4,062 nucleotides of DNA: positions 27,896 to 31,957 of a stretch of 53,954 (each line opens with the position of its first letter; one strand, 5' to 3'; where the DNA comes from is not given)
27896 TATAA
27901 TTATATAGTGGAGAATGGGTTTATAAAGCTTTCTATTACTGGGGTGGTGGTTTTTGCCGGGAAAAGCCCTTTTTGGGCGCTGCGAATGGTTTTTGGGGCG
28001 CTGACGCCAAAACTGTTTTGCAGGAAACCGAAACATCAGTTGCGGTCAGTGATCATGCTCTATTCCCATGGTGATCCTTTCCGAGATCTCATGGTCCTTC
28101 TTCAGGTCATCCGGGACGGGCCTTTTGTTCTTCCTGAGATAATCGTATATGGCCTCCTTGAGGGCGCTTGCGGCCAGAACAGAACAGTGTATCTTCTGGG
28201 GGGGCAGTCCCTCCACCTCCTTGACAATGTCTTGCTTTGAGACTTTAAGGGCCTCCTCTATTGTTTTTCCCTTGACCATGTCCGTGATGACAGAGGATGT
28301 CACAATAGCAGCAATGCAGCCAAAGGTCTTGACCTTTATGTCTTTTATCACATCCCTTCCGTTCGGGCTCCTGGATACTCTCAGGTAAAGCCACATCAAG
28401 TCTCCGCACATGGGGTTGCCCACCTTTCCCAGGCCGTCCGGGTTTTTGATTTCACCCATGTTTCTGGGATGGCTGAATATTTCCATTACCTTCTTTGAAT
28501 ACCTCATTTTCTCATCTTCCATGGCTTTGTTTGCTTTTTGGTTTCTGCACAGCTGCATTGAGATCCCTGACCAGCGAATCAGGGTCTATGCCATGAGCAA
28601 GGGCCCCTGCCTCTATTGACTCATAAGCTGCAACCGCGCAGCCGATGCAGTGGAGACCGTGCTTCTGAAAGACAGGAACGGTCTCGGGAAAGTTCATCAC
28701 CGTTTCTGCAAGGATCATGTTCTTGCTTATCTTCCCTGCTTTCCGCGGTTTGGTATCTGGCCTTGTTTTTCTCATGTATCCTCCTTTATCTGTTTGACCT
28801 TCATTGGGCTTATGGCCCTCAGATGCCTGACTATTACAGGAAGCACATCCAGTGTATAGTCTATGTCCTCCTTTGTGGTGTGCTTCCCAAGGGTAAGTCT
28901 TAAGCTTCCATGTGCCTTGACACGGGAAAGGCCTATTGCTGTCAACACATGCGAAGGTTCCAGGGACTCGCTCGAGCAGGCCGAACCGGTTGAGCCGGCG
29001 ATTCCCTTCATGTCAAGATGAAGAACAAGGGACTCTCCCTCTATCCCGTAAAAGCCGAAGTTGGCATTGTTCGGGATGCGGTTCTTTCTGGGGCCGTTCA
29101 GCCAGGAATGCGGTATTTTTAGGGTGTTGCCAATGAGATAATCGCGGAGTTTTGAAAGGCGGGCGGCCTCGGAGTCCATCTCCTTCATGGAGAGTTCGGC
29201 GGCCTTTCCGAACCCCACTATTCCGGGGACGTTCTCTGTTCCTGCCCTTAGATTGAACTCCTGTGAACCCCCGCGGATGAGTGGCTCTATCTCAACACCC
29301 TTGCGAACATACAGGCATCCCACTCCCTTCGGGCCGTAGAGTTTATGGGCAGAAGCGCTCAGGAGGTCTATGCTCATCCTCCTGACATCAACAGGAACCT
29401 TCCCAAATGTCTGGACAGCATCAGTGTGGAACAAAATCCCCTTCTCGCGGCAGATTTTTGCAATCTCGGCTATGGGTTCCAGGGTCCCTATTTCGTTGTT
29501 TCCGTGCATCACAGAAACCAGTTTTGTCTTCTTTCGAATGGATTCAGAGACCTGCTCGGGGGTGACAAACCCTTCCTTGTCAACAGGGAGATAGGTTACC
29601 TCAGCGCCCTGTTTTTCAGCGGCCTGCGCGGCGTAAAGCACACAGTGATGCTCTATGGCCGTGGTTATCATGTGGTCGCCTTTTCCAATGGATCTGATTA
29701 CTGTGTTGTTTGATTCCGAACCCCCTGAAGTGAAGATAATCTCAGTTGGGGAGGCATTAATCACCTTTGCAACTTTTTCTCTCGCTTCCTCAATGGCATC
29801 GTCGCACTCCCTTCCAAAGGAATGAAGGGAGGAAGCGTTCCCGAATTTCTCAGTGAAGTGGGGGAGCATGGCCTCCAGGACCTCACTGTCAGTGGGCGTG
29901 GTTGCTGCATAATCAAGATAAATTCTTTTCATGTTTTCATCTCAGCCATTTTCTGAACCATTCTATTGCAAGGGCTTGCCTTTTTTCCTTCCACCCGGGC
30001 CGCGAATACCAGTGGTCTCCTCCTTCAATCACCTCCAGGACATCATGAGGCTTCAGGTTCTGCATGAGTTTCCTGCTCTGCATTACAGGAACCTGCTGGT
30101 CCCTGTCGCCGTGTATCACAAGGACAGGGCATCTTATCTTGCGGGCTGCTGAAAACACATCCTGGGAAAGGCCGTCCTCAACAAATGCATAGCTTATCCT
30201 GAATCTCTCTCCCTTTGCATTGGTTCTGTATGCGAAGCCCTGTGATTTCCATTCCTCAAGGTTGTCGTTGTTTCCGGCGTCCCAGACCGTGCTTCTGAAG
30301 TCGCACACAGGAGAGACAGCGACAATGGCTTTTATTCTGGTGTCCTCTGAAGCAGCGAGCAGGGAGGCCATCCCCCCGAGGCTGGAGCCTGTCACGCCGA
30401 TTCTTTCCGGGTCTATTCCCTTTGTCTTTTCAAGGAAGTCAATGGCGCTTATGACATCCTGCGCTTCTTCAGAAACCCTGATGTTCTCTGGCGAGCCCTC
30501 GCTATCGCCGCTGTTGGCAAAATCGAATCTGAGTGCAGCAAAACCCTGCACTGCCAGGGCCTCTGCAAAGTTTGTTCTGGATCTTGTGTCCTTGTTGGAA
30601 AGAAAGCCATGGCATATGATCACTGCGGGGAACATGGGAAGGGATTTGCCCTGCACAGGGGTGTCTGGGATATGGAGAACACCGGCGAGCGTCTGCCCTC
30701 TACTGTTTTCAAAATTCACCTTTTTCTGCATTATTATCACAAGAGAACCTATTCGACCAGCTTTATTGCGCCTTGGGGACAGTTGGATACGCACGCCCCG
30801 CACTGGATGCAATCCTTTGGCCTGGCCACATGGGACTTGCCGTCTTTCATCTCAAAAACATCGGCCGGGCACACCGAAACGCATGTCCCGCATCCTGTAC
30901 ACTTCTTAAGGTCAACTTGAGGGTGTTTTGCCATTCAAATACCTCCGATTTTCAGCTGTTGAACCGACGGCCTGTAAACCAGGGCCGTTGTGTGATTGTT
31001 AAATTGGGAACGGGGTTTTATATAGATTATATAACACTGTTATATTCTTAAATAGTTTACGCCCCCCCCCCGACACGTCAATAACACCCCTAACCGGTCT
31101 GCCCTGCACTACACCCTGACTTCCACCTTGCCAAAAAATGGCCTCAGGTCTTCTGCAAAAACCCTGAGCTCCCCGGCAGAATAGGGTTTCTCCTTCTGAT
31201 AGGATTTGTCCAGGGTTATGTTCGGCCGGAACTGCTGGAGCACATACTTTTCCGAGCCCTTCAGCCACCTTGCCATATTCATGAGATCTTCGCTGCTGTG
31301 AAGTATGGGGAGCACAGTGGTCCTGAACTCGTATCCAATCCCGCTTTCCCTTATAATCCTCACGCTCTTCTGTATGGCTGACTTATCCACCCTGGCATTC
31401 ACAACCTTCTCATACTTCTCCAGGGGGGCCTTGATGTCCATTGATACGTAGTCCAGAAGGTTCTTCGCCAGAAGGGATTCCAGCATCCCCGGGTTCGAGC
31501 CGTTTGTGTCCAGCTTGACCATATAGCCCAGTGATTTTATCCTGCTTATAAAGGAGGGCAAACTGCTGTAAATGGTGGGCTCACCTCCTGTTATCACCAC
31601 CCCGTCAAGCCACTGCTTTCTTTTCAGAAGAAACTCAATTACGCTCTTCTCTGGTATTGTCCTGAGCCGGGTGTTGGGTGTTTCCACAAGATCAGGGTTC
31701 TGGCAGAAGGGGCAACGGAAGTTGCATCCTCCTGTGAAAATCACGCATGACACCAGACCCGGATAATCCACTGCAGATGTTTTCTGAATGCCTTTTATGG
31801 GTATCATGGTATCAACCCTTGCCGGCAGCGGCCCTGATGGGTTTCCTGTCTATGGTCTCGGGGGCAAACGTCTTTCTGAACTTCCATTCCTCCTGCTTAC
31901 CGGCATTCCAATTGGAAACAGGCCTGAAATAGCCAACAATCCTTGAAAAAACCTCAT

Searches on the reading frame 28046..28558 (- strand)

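Call 57: search_protein_families(library=pfam, proteins=[window:28046-28558:-], max_evalue=0.001)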
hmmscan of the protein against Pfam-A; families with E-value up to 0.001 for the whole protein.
window:28046-28558:- (170 aa): 1 family
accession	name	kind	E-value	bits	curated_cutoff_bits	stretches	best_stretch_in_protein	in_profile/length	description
PF01592.21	NifU_N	-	2.4e-42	144.5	22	1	20-145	2-125/127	NifU-like N terminal domain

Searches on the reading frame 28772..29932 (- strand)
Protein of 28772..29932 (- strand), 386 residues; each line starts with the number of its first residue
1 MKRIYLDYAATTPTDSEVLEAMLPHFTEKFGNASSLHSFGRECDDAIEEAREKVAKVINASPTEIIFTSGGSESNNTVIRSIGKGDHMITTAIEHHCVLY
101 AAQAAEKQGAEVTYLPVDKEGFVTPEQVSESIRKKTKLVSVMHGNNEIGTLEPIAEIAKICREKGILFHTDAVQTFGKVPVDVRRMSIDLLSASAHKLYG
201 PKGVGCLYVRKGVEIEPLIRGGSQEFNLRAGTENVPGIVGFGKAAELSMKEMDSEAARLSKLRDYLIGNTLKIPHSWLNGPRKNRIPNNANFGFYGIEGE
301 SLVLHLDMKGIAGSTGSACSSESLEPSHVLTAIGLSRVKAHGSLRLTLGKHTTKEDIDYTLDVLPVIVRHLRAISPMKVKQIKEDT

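Call 57: search_protein_families(library=pfam, proteins=[window:28772-29932:-], max_evalue=0.001)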
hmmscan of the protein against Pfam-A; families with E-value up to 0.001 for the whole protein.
window:28772-29932:- (386 aa): 4 families
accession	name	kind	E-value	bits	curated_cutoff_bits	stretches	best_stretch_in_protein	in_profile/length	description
PF00266.25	Aminotran_5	-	6e-94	315.5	21.5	1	4-359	1-370/371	Aminotransferase class-V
PF01212.27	Beta_elim_lyase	-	1.4e-09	38.1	27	1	46-173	33-170/288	Beta-eliminating lyase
PF01041.23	DegT_DnrJ_EryC1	-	1.6e-07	31.3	19.8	1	79-177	56-151/360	DegT/DnrJ/EryC1/StrS aminotransferase family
PF01053.26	Cys_Met_Meta_PP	-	1.1e-06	27.9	27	1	30-174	37-176/381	Cys/Met metabolism PLP-dependent enzyme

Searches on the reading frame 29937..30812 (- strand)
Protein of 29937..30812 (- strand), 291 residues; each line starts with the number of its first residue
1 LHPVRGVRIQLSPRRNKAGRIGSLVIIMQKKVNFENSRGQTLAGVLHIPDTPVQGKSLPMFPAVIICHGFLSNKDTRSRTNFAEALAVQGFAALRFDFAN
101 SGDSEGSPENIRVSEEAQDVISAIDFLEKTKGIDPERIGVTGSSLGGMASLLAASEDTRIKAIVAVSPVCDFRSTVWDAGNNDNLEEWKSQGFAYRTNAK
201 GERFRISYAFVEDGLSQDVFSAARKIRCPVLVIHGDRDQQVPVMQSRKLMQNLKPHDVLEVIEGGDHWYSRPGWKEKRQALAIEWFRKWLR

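Call 57: search_protein_families(library=pfam, proteins=[window:29937-30812:-], max_evalue=0.001)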
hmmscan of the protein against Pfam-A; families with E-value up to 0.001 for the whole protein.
window:29937-30812:- (291 aa): 17 families
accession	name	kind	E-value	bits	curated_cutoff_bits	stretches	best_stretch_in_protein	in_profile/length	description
PF00326.27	Peptidase_S9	-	8.8e-22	78.1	22.6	1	115-290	43-210/213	Prolyl oligopeptidase family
PF00561.26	Abhydrolase_1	-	1.3e-17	64.7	25.8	2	62-168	1-102/245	alpha/beta hydrolase fold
PF12146.15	Hydrolase_4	-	2.7e-17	63.3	27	2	63-176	6-117/239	Serine aminopeptidase, S33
PF02129.25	Peptidase_S15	-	1.4e-16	61.5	23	1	74-180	32-141/262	X-Pro dipeptidyl-peptidase (S15 family)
PF20434.5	BD-FAE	-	2e-12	47.5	26.8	1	61-253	13-215/215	BD-FAE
PF12697.13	Abhydrolase_6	-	3.6e-11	44.6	26.3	1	64-269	1-206/217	Alpha/beta hydrolase family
PF01738.24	DLH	-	4.3e-10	40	21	1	60-166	12-127/217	Dienelactone hydrolase family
PF12740.14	PETase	-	1.1e-09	38.5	28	1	60-169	53-158/263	PET hydrolase-like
PF20408.4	Abhydrolase_11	-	3.2e-09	37.2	27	1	63-165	4-104/193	Alpha/beta hydrolase domain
PF05448.18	AXE1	-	1.5e-08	34.2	21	1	119-269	159-305/321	Acetyl xylan esterase (AXE1)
PF06500.17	FrsA-like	-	2.2e-07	30.5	22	1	28-170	167-300/414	Esterase FrsA-like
PF00756.26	Esterase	-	3.1e-07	30.9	22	1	125-207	104-187/251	Putative esterase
PF07859.19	Abhydrolase_3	-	4.4e-06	27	25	1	112-238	44-176/210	alpha/beta hydrolase fold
PF08840.17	BAAT_C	-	1.5e-05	25.6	20.9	1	123-256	9-143/210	BAAT / Acyl-CoA thioester hydrolase C terminal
PF02230.22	Abhydrolase_2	-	3.5e-05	24.2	23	0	112-176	82-146/217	Phospholipase/Carboxylesterase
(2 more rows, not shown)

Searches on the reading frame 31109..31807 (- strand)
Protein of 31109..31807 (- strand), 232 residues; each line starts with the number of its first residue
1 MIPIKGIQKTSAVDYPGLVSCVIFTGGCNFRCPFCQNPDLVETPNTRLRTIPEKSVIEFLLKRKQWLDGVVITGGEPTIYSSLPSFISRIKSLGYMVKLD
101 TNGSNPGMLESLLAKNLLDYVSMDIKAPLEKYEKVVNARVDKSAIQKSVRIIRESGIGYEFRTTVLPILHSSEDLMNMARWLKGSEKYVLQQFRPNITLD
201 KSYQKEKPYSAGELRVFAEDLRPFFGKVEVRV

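Call 57: search_protein_families(library=pfam, proteins=[window:31109-31807:-], max_evalue=0.001)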
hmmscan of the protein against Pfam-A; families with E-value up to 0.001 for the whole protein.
window:31109-31807:- (232 aa): 2 families
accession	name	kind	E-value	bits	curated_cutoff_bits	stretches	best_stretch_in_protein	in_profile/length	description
PF04055.27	Radical_SAM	-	2.3e-22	80.3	29.5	1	22-181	1-165/166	Radical SAM superfamily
PF13353.11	Fer4_12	-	6.5e-09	36.6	22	1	17-146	5-134/137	4Fe-4S single cluster domain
